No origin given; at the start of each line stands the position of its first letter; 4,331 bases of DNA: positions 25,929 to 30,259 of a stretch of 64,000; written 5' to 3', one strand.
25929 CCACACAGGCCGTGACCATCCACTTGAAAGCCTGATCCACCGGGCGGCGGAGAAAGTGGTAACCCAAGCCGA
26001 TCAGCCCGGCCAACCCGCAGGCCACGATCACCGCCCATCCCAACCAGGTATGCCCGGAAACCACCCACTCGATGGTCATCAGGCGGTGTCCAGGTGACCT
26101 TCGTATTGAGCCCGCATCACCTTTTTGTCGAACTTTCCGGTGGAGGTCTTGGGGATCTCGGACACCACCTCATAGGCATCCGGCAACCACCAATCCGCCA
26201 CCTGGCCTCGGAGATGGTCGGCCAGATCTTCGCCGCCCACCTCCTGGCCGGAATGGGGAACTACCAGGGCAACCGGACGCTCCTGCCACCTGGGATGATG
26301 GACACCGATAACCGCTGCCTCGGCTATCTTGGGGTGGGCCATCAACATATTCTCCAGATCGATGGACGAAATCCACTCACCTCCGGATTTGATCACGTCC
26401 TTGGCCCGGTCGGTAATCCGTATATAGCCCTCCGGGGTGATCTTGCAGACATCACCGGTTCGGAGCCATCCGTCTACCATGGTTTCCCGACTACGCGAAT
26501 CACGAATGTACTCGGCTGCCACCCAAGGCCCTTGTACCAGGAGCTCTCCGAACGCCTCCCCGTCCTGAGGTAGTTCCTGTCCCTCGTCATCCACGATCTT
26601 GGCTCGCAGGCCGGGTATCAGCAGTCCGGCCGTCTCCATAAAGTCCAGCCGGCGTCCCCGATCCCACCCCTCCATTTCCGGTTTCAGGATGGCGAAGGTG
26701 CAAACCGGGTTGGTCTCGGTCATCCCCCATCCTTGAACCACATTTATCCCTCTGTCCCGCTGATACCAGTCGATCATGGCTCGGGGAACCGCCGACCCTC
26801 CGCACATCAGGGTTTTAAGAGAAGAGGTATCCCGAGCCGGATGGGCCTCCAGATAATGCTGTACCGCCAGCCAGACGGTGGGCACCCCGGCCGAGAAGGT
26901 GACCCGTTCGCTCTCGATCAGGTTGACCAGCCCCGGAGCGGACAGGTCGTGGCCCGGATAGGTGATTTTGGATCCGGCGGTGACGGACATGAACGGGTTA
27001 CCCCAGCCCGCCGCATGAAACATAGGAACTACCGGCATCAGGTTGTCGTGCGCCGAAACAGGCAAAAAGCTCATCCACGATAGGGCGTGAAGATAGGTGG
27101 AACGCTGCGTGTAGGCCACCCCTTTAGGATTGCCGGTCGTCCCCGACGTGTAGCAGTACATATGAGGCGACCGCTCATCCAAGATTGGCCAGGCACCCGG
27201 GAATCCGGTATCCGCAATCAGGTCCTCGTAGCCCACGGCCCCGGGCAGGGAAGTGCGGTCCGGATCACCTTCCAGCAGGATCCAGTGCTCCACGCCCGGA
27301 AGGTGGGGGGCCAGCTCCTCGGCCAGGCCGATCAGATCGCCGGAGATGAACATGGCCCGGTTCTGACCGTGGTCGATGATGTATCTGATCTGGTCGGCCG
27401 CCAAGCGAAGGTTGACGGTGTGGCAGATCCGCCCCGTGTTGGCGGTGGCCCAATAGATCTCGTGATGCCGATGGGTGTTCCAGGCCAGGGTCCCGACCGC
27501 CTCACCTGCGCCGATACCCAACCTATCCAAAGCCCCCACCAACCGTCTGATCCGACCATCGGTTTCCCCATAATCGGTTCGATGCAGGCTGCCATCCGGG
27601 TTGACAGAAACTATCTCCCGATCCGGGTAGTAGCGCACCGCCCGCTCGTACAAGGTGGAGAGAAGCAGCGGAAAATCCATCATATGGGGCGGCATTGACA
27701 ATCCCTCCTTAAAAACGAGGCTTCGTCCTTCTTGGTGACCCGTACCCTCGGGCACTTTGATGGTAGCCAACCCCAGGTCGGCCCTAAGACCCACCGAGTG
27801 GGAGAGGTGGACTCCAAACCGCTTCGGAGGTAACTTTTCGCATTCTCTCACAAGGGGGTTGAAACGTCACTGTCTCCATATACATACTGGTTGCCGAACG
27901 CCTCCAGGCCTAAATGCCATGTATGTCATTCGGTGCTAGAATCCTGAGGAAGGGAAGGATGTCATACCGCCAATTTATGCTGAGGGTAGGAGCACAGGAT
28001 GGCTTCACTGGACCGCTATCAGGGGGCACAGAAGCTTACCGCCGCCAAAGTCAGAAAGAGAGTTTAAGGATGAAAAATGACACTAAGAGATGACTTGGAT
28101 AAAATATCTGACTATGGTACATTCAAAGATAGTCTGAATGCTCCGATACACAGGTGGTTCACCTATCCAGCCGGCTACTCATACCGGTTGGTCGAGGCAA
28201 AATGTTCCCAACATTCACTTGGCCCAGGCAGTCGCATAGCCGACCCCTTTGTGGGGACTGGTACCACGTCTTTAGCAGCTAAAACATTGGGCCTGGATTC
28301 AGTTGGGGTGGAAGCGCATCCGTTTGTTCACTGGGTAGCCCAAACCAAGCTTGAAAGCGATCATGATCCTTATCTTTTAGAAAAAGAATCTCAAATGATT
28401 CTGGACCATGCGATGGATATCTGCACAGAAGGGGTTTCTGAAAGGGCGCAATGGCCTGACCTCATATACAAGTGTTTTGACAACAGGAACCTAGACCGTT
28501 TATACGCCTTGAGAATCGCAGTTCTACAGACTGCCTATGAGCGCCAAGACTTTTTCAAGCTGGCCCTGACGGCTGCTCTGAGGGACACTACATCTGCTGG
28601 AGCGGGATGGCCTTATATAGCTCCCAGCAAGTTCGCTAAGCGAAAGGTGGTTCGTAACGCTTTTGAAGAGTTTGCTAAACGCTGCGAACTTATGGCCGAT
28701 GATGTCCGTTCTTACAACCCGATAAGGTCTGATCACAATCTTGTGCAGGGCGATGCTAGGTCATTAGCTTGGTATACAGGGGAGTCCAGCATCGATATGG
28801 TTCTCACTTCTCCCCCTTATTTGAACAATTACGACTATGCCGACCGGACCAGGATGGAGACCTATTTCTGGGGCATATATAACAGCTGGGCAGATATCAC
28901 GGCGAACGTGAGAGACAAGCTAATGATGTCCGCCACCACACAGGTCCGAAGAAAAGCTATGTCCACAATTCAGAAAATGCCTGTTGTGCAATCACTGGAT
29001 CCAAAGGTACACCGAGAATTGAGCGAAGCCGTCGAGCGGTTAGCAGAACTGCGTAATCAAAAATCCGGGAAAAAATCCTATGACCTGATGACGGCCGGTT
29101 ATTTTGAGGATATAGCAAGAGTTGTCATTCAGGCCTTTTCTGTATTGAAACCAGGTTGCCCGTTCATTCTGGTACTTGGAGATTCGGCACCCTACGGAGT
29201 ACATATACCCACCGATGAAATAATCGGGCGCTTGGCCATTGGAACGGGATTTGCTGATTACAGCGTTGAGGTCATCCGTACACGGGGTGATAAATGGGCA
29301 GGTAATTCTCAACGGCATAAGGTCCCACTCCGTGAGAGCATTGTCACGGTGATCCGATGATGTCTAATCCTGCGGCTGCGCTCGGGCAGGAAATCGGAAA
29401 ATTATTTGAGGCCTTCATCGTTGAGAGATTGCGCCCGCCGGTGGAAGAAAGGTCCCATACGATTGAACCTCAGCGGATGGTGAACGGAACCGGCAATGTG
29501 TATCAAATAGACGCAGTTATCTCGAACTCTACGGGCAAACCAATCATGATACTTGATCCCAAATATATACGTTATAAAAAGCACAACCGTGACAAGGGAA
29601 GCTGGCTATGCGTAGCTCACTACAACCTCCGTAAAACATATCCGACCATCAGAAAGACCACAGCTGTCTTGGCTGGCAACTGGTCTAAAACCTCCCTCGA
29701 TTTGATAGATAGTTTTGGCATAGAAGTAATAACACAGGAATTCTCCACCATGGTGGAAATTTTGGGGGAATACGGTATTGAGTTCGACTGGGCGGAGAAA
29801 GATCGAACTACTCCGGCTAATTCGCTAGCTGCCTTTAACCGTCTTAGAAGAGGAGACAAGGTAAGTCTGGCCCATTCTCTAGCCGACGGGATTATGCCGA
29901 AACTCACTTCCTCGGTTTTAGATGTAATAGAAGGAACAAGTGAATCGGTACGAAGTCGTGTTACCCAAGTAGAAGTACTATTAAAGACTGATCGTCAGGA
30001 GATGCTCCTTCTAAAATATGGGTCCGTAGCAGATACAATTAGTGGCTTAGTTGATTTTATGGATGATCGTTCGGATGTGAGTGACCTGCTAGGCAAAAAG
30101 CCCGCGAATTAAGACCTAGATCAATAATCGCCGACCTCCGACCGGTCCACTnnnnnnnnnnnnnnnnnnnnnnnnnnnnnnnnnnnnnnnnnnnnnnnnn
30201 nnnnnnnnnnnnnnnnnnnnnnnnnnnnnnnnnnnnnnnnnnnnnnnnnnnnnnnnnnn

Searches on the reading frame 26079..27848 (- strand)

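Call 83: search_protein_families(library=pfam, proteins=[window:26079-27848:-], max_evalue=0.001)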
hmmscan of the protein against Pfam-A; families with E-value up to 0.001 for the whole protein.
window:26079-27848:- (589 aa): 2 families
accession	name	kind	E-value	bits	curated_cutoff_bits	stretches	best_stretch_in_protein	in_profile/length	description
PF00501.34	AMP-binding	-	2.3e-68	231.2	29.9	1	68-447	2-383/384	AMP-binding enzyme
PF13193.12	AMP-binding_C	-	7.4e-21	75.3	24.5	1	498-572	2-76/76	AMP-binding enzyme C-terminal domain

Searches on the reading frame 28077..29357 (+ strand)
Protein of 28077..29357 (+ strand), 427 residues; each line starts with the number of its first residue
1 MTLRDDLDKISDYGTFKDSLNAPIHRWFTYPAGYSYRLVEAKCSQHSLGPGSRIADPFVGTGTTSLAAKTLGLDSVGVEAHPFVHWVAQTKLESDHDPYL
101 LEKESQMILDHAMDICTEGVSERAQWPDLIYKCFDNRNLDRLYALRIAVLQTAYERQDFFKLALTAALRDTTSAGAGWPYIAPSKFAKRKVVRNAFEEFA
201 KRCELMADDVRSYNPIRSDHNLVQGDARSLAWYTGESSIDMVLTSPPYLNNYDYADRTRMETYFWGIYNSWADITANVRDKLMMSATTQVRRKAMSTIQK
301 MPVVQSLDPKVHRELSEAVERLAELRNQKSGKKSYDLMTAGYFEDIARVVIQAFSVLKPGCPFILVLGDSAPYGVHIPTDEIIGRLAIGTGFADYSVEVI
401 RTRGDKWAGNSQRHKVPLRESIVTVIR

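Call 83: search_protein_families(library=pfam, proteins=[window:28077-29357:+], max_evalue=0.001)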
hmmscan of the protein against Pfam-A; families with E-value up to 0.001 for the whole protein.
window:28077-29357:+ (427 aa): 2 families
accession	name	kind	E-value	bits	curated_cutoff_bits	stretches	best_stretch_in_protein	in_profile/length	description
PF01555.25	N6_N4_Mtase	-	1.4e-10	42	26.7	1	45-83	176-214/221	DNA methylase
PF01170.24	UPF0020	-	0.0003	21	22.3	0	26-80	4-58/197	RMKL-like, methyltransferase domain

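Call 84: search_protein_families(library=padloc, proteins=[window:28077-29357:+], max_evalue=0.001)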
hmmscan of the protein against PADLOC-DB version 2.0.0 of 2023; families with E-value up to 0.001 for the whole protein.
window:28077-29357:+ (427 aa): 39 families (the best 25 are shown)
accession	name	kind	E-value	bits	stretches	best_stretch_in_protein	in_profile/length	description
PDLC03306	MTase_II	-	7.4e-68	227.4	1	13-421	19-416/422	Type II methyltransferase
PDLC03224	MTase_II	-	7.3e-40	135.3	1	15-423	58-476/481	Type II methyltransferase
PDLC03389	MTase_II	-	2.4e-26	90.5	2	237-404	278-428/445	Type II methyltransferase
PDLC03322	MTase_II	-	1.6e-16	58.2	1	24-392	36-400/446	Type II methyltransferase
PDLC03362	MTase_II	-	6.1e-15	53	1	19-392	38-400/438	Type II methyltransferase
PDLC03239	MTase_II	-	2.7e-14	50.7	1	52-266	94-312/442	Type II methyltransferase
PDLC03353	MTase_II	-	1.5e-12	45.6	2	220-283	10-75/260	Type II methyltransferase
PDLC03283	MTase_II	-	6.5e-12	43.4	1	26-94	210-273/352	Type II methyltransferase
PDLC03369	MTase_II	-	2.4e-11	41.1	2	20-91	110-181/532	Type II methyltransferase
PDLC03387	MTase_II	-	3.7e-11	40.7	2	32-94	216-277/289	Type II methyltransferase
PDLC03259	MTase_II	-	4.3e-10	37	1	51-131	214-292/423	Type II methyltransferase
PDLC03380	MTase_II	-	1.3e-09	35.7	0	49-93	55-99/393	Type II methyltransferase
PDLC03363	MTase_II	-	3.1e-09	34.7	1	175-253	86-164/294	Type II methyltransferase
PDLC03371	MTase_II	-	3.8e-09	34.5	1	50-89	210-249/260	Type II methyltransferase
PDLC03350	MTase_II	-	4.4e-09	34.2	1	51-93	254-296/312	Type II methyltransferase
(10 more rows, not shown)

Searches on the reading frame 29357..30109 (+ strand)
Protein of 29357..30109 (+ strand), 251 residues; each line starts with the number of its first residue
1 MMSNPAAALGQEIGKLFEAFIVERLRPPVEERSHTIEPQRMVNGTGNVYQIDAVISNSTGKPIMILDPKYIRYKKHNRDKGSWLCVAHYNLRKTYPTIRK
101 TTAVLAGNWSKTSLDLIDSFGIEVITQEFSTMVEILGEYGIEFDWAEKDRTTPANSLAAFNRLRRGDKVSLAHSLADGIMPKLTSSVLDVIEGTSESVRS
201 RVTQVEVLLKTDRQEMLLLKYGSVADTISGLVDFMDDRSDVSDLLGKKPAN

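Call 83: search_protein_families(library=pfam, proteins=[window:29357-30109:+], max_evalue=0.001)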
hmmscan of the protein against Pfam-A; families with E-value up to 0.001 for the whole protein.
window:29357-30109:+ (251 aa): 0 families

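Call 84: search_protein_families(library=padloc, proteins=[window:29357-30109:+], max_evalue=0.001)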
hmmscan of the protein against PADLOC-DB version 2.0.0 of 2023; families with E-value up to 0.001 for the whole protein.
window:29357-30109:+ (251 aa): 2 families
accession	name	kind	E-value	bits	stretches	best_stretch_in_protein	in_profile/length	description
PDLC03525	REase_II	-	1.1e-07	29.8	1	48-148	60-166/288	Type II restriction enzyme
PDLC03541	REase_II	-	1.7e-05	22.4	1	57-158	77-178/308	Type II restriction enzyme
